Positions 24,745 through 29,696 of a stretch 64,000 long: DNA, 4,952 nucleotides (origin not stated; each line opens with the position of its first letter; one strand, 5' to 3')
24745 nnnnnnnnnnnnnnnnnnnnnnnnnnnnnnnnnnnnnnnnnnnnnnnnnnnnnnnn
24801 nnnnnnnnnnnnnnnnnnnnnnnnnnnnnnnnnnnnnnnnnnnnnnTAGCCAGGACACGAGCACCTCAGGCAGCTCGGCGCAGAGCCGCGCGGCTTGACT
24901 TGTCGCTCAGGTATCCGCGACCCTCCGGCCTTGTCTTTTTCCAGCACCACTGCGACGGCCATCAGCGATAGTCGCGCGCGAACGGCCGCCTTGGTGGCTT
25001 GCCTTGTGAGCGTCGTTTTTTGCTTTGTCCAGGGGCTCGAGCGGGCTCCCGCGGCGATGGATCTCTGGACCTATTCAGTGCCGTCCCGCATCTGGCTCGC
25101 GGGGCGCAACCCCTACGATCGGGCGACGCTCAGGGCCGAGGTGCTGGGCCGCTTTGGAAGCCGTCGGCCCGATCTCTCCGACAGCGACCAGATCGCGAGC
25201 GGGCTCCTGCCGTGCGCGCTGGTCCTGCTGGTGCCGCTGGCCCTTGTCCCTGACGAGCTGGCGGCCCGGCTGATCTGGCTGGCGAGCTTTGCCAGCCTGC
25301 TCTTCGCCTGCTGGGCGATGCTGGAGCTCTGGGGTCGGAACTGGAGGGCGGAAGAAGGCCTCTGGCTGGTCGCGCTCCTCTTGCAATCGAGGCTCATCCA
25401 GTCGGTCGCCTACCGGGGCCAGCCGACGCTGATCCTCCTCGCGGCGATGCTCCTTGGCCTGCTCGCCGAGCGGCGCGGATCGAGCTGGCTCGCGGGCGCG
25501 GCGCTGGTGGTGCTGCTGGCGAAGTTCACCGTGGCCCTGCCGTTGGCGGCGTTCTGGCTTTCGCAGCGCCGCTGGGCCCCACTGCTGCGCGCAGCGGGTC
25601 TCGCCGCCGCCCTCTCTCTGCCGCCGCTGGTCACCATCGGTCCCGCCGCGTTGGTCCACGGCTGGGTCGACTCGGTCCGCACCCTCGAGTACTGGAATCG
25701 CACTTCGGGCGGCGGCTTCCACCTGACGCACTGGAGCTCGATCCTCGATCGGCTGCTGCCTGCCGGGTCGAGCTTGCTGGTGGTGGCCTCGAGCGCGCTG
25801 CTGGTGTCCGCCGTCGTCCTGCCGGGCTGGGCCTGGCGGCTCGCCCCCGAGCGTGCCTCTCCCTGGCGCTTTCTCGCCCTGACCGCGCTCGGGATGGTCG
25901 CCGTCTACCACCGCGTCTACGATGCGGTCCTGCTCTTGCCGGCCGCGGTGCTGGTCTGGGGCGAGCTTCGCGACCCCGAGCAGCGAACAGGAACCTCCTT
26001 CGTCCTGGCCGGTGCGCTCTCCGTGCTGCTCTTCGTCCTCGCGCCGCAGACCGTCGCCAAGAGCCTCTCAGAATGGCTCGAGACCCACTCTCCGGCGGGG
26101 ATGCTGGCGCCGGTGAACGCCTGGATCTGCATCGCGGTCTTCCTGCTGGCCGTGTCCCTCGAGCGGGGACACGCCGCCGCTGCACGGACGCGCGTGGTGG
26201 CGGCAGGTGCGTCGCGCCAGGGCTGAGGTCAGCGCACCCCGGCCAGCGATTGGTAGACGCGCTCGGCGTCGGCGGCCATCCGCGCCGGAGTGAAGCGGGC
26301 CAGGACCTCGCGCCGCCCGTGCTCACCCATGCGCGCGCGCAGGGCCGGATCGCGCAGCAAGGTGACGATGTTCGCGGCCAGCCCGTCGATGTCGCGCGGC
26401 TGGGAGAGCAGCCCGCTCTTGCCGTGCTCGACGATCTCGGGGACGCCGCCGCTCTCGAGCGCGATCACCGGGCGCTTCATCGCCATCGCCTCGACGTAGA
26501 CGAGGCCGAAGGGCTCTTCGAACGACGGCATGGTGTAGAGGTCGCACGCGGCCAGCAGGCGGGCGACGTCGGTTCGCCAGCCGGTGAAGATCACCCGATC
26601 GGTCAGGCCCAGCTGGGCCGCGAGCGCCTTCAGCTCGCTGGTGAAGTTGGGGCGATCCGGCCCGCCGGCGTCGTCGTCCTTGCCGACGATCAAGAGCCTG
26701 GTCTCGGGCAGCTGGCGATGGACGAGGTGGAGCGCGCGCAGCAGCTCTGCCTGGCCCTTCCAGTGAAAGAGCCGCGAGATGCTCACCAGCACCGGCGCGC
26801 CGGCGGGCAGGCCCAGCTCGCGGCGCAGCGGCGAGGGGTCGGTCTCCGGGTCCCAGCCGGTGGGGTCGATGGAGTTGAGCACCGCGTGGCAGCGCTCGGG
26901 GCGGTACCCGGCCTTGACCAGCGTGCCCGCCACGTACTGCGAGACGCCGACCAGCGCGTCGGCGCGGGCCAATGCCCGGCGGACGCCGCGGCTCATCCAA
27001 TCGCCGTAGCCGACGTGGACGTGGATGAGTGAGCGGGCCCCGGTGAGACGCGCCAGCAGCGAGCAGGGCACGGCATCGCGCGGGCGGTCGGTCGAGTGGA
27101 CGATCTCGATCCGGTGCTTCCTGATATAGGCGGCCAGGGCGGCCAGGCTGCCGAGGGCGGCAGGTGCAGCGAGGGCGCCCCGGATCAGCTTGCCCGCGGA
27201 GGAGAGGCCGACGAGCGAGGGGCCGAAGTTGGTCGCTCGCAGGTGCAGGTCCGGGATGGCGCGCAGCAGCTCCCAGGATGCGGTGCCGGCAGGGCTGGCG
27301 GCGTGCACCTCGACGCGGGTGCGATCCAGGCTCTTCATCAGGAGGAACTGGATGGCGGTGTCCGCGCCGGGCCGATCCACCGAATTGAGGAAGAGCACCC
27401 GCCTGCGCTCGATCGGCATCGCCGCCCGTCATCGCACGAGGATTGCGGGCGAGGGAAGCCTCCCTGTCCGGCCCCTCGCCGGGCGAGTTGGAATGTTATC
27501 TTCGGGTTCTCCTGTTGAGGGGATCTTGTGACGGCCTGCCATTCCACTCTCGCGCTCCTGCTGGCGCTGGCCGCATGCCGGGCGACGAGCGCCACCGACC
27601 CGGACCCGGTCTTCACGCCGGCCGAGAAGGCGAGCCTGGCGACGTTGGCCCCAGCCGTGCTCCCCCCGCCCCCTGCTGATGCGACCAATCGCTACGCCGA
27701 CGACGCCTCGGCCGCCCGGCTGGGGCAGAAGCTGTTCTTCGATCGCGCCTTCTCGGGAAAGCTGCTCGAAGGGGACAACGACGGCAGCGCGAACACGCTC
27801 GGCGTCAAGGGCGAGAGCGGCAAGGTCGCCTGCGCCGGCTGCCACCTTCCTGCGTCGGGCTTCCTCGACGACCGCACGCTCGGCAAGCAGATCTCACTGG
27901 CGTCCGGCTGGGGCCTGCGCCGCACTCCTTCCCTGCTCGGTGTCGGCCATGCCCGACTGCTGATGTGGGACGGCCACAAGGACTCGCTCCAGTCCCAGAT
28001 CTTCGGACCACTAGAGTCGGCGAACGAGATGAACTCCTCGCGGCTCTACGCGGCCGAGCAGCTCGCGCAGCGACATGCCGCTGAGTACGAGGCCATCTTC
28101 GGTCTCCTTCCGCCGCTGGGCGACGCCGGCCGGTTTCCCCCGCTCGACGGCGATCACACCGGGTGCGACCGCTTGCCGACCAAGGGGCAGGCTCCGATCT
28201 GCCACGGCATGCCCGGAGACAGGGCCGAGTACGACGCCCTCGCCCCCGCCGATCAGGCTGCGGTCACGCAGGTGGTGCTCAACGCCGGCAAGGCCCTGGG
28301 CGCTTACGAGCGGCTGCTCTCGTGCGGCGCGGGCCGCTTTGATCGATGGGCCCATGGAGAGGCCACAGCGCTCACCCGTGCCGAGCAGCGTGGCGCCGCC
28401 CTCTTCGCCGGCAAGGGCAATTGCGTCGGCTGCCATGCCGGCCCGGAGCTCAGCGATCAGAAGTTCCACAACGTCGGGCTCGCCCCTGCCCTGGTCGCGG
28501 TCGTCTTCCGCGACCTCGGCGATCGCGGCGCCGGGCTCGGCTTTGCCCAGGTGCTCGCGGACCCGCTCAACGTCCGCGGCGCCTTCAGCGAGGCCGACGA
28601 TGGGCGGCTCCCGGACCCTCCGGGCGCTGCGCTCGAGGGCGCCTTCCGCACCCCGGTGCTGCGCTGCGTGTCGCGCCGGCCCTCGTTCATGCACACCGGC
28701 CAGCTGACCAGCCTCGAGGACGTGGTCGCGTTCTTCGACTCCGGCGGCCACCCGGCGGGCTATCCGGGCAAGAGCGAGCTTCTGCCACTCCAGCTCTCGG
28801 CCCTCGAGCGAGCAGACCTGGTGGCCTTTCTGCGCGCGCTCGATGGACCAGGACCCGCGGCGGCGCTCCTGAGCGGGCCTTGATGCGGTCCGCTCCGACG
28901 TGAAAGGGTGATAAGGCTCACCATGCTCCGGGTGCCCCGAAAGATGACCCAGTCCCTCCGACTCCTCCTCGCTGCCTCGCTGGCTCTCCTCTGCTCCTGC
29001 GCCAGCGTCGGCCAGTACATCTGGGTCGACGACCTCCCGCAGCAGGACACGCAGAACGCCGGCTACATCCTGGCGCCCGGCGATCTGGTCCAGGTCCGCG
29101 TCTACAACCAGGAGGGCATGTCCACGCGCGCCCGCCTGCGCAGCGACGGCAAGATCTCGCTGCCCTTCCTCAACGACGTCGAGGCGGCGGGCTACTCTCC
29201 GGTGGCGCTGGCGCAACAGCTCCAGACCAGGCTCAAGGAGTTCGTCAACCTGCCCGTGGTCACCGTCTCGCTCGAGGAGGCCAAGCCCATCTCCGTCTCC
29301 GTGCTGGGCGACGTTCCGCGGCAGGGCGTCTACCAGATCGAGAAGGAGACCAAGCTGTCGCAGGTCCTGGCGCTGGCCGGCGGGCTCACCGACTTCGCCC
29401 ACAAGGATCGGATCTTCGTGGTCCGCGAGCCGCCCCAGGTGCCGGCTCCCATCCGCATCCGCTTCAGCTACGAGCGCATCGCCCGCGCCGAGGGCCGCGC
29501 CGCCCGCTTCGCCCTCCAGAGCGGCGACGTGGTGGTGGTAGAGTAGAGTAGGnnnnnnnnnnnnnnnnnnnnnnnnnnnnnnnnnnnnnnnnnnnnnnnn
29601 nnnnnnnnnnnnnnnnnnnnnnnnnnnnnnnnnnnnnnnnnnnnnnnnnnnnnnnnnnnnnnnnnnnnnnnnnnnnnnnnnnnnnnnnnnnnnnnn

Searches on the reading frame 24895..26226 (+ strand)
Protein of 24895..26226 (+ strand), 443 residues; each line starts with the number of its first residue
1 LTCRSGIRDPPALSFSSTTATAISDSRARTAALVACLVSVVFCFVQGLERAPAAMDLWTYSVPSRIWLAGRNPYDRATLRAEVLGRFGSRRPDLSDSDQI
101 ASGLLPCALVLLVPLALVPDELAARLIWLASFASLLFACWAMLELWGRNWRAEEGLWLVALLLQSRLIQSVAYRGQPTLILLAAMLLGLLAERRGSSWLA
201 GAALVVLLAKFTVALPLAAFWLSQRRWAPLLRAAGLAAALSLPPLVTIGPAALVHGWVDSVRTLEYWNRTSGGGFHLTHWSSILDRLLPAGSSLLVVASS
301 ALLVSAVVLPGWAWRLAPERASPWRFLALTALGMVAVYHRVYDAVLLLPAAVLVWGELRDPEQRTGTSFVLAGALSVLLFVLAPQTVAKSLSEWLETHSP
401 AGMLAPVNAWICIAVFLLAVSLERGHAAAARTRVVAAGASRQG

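Call 44: search_protein_families(library=pfam, proteins=[window:24895-26226:+], max_evalue=0.0001)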
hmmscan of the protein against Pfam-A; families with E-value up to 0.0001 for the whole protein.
window:24895-26226:+ (443 aa): 1 family
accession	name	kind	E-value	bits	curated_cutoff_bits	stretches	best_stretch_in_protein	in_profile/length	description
PF09594.16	GT87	-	1.1e-13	52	25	1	106-333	5-231/237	Glycosyltransferase family 87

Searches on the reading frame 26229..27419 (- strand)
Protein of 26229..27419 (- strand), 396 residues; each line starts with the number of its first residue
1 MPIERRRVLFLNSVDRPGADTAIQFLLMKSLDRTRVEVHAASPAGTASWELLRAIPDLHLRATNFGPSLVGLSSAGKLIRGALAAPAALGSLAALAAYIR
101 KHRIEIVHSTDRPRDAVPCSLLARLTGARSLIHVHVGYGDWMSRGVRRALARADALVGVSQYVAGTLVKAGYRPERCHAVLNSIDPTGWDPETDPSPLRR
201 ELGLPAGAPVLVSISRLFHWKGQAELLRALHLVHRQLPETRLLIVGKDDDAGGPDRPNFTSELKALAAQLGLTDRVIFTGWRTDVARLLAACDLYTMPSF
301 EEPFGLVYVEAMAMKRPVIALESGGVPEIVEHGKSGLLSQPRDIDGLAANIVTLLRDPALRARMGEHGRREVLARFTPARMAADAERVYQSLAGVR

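Call 44: search_protein_families(library=pfam, proteins=[window:26229-27419:-], max_evalue=0.0001)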
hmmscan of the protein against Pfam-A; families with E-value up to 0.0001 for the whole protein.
window:26229-27419:- (396 aa): 6 families
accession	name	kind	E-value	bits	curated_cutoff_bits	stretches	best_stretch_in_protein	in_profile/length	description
PF00534.26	Glycos_transf_1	-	2.7e-40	138.1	26.4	1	199-370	6-171/172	Glycosyl transferases group 1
PF13692.12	Glyco_trans_1_4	-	1.7e-37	129.3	27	1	209-357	2-142/142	Glycosyl transferases group 1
PF13439.12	Glyco_transf_4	-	3.9e-11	43.7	28.5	1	31-186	15-168/170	Glycosyltransferase Family 4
PF20706.3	GT4-conflict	-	1.8e-10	40.8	26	1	147-333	141-323/385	Family 4 Glycosyltransferase in conflict systems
PF13579.12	Glyco_trans_4_4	-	1.1e-08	36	29.7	1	27-182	10-157/158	Glycosyl transferase 4-like domain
PF13524.12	Glyco_trans_1_2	-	1.8e-06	28.4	25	1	308-384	67-141/144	Glycosyl transferase-like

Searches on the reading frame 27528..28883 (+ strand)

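Call 44: search_protein_families(library=pfam, proteins=[window:27528-28883:+], max_evalue=0.0001)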
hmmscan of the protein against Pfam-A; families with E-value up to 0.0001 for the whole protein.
window:27528-28883:+ (451 aa): 1 family
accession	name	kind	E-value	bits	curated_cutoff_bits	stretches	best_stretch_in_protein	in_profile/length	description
PF03150.19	CCP_MauG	-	1.4e-22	81.4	25.6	1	62-192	3-114/149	Di-haem cytochrome c peroxidase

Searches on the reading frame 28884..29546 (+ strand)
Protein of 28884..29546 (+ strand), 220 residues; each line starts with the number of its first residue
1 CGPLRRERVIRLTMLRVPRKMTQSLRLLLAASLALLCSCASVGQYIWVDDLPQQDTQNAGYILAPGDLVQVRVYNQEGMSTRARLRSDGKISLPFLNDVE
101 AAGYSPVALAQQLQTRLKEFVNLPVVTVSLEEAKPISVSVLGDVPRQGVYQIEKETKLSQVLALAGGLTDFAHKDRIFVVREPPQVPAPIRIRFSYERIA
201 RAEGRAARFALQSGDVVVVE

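Call 44: search_protein_families(library=pfam, proteins=[window:28884-29546:+], max_evalue=0.0001)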
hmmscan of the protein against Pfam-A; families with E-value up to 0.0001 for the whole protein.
window:28884-29546:+ (220 aa): 3 families
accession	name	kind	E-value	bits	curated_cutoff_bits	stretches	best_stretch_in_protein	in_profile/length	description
PF02563.21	Poly_export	-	1.7e-18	67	28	1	57-130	3-76/77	Polysaccharide biosynthesis/export protein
PF10531.15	SLBB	-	1.3e-10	41.4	27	1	138-181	2-45/55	SLBB domain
PF22461.2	SLBB_2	-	5.6e-07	30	27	1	138-219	3-79/79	SLBB domain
